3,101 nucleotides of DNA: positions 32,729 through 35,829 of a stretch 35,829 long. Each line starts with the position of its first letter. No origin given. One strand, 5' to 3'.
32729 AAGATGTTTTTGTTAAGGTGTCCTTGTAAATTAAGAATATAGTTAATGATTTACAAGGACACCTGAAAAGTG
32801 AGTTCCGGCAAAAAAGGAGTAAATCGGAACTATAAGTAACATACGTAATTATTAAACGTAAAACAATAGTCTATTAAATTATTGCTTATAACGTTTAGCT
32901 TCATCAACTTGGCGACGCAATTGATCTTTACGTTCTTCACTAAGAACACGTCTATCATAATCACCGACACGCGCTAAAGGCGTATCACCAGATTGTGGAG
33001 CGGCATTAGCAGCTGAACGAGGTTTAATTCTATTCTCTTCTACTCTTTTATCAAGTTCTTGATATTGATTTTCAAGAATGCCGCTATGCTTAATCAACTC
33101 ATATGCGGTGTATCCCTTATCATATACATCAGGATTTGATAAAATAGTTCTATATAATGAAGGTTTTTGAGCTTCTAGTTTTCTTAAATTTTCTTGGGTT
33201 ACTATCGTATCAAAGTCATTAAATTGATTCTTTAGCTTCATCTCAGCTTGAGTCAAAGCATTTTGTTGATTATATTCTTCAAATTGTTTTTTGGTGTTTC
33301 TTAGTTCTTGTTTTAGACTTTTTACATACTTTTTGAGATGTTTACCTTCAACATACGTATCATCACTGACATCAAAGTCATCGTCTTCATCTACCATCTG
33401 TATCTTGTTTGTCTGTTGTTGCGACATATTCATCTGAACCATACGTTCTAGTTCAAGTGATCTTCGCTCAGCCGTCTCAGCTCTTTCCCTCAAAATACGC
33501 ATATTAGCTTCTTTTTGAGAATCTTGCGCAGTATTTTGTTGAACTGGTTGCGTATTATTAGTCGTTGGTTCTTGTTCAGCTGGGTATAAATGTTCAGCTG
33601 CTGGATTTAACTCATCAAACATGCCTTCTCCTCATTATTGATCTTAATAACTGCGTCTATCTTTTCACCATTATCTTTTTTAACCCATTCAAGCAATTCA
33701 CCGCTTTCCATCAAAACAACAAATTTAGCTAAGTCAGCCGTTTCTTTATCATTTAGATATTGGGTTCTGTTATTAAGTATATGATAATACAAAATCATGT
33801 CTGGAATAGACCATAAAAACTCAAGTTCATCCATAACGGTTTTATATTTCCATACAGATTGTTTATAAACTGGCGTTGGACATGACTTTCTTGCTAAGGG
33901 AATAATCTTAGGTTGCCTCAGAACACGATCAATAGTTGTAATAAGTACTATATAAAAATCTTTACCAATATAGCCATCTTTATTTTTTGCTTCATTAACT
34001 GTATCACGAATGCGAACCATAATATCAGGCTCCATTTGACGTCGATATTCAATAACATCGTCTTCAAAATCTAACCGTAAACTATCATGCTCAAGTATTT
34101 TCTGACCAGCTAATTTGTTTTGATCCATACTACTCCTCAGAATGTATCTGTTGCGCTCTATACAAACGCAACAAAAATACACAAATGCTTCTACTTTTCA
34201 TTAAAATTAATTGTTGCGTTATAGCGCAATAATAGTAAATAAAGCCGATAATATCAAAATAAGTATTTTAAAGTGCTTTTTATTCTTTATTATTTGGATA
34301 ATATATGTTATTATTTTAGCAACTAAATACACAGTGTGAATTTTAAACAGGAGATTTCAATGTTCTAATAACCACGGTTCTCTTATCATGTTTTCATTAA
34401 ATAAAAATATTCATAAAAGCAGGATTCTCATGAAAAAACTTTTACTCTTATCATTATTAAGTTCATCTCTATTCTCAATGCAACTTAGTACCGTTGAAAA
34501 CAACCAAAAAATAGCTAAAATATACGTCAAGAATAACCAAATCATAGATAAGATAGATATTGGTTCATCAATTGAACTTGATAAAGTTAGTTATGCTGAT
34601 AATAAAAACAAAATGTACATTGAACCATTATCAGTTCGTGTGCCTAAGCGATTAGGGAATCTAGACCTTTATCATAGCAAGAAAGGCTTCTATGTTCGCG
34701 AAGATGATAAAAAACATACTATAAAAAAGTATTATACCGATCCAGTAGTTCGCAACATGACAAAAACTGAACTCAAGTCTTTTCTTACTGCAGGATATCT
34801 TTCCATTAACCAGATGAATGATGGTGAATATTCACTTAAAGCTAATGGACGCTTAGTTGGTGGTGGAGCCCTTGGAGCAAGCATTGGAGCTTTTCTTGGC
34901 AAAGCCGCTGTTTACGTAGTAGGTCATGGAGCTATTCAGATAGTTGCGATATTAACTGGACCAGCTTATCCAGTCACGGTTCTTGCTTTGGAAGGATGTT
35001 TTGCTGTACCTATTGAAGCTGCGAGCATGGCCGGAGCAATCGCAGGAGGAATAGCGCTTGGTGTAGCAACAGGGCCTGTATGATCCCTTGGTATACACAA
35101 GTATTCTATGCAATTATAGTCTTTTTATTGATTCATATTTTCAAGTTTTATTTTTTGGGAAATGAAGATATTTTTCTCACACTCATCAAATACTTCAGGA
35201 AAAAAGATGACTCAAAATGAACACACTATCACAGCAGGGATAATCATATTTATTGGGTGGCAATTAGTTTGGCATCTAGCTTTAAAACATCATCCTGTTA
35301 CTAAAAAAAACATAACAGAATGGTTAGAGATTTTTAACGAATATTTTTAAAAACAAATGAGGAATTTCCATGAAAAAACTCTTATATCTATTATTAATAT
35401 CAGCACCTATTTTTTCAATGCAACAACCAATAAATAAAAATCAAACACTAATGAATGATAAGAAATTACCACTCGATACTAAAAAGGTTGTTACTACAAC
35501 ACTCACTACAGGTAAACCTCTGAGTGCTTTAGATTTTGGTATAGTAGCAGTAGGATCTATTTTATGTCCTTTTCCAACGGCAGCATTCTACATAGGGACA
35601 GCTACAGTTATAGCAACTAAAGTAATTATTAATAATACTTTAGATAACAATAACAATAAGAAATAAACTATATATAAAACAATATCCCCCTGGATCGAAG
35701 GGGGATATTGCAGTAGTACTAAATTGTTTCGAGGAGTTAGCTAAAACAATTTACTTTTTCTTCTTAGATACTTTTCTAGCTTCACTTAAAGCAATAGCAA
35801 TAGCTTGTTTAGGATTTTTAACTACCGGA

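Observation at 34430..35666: Rightward island of three exported or membrane proteins with a shared signal peptide: candidate non-canonical lysis or envelope-modifying cassette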

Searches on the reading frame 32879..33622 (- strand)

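Call 6: search_protein_families(library=pfam, proteins=[window:32879-33622:-], max_evalue=1)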
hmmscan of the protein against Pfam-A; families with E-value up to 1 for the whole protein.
window:32879-33622:- (247 aa): 3 families
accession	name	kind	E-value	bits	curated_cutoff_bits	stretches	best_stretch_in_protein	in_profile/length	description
PF08336.16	P4Ha_N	-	0.045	14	25.3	1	94-140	17-65/135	Prolyl 4-Hydroxylase alpha-subunit, N-terminal region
PF00838.24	TCTP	-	0.064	14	24.3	1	82-142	76-133/164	Translationally controlled tumour protein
PF14412.12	AHH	-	0.6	10.6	22.3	0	55-130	36-107/111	A nuclease family of the HNH/ENDO VII superfamily with conserved AHH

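Call 7: search_protein_families(library=phrogs, proteins=[window:32879-33622:-], max_evalue=1)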
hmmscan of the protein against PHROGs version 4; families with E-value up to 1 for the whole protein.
window:32879-33622:- (247 aa): 0 families

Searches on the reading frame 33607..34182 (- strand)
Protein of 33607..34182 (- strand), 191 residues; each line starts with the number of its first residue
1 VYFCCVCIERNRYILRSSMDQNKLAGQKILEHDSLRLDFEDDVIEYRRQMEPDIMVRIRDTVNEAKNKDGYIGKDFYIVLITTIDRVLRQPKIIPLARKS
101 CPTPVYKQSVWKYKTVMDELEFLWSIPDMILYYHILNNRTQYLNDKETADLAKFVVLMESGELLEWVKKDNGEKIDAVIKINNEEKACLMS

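Call 6: search_protein_families(library=pfam, proteins=[window:33607-34182:-], max_evalue=1)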
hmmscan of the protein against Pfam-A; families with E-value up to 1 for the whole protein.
window:33607-34182:- (191 aa): 0 families

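Call 7: search_protein_families(library=phrogs, proteins=[window:33607-34182:-], max_evalue=1)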
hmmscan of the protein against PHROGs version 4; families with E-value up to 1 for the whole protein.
window:33607-34182:- (191 aa): 0 families

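Call 30: search_protein_families(library=ncbifam, proteins=[window:33607-34182:-], max_evalue=1)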
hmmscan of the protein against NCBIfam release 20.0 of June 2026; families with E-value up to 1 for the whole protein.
window:33607-34182:- (191 aa): 0 families

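Call 39: find_related_loci(query=window:33607-34128:-, collection=viral_contigs, flank=6000)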
Query window:33607-34128:- (173 aa) in viral_contigs; peptide patterns used: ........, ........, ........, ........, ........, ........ (x = any residue, [..] = any of these).
28 stretches matched a pattern; 13 encode a relative of the query (tblastn E <= 1e-3); 13 distinct loci.
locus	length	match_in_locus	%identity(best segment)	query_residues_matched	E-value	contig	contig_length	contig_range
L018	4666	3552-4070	84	1-173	4e-100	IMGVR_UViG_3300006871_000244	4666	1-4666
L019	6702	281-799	84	1-173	6e-100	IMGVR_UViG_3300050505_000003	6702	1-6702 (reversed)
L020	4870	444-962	82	1-173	3e-96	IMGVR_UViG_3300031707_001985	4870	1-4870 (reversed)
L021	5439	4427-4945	82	1-173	3e-96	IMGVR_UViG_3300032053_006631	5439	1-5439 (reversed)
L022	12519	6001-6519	79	1-173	2e-93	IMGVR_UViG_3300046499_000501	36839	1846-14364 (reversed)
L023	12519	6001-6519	77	1-173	4e-93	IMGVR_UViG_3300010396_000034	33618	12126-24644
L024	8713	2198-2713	74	2-173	4e-89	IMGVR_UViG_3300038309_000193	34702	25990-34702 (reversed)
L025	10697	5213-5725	77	3-173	4e-89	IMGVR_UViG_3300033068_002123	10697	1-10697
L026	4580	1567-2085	74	1-173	1e-88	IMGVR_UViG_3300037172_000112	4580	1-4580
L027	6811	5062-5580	73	1-173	1e-84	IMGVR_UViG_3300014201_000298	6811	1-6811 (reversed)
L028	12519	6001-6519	73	1-173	1e-84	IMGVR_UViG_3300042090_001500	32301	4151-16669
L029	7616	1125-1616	72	7-171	3e-78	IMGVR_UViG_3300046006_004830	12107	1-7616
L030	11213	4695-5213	69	5-171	3e-77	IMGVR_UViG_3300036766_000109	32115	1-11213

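Call 40: find_related_loci(query=window:33607-34128:-, collection=metagenome_contigs, flank=6000)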
Query window:33607-34128:- (173 aa) in metagenome_contigs; peptide patterns used: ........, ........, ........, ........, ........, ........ (x = any residue, [..] = any of these).
155 stretches matched a pattern; 19 encode a relative of the query (tblastn E <= 1e-3); 19 distinct loci.
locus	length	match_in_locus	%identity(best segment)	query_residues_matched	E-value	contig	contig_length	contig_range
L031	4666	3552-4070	84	1-173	4e-100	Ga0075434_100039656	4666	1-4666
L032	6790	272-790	84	1-173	6e-100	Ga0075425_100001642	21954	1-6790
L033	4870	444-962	82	1-173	3e-96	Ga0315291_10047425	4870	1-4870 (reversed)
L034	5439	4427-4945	82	1-173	3e-96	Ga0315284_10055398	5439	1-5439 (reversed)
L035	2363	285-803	82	1-173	1e-99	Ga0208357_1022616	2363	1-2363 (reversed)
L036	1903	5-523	79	1-173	1e-98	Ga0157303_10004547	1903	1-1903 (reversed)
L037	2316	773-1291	79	1-173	1e-96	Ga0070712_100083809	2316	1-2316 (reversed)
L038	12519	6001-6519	77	1-173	3e-93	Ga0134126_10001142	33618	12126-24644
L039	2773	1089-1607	77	1-173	5e-94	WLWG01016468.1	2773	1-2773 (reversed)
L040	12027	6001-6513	78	3-173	2e-91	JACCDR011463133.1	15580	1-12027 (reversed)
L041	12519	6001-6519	74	1-173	1e-88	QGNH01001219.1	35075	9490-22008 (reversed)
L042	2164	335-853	72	1-173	2e-91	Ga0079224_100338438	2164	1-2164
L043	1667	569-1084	75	1-173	2e-89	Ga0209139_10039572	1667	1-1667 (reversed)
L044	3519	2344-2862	73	1-173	3e-85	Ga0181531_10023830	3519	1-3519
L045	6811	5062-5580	73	1-173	9e-85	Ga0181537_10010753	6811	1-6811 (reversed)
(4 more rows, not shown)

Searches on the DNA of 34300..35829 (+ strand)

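Call 5: search_dna_similar(query=window:34300-35829:+, collection=phages, mode=distant)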
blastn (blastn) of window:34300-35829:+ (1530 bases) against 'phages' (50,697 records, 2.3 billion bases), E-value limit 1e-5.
No match.

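Call 79: search_rna_families(sources=[L011, L001], threshold=gathering)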
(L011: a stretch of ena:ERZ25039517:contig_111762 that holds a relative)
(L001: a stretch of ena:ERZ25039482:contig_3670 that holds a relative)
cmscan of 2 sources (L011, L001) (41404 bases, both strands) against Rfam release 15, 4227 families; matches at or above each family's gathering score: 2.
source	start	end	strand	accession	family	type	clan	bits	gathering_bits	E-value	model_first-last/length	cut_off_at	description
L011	11814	12190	-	RF00023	tmRNA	Gene;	CL00001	147.4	47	4.2e-58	1-374/374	no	transfer-messenger RNA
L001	12768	13137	-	RF00023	tmRNA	Gene;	CL00001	145.1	47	4.1e-57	1-374/374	no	transfer-messenger RNA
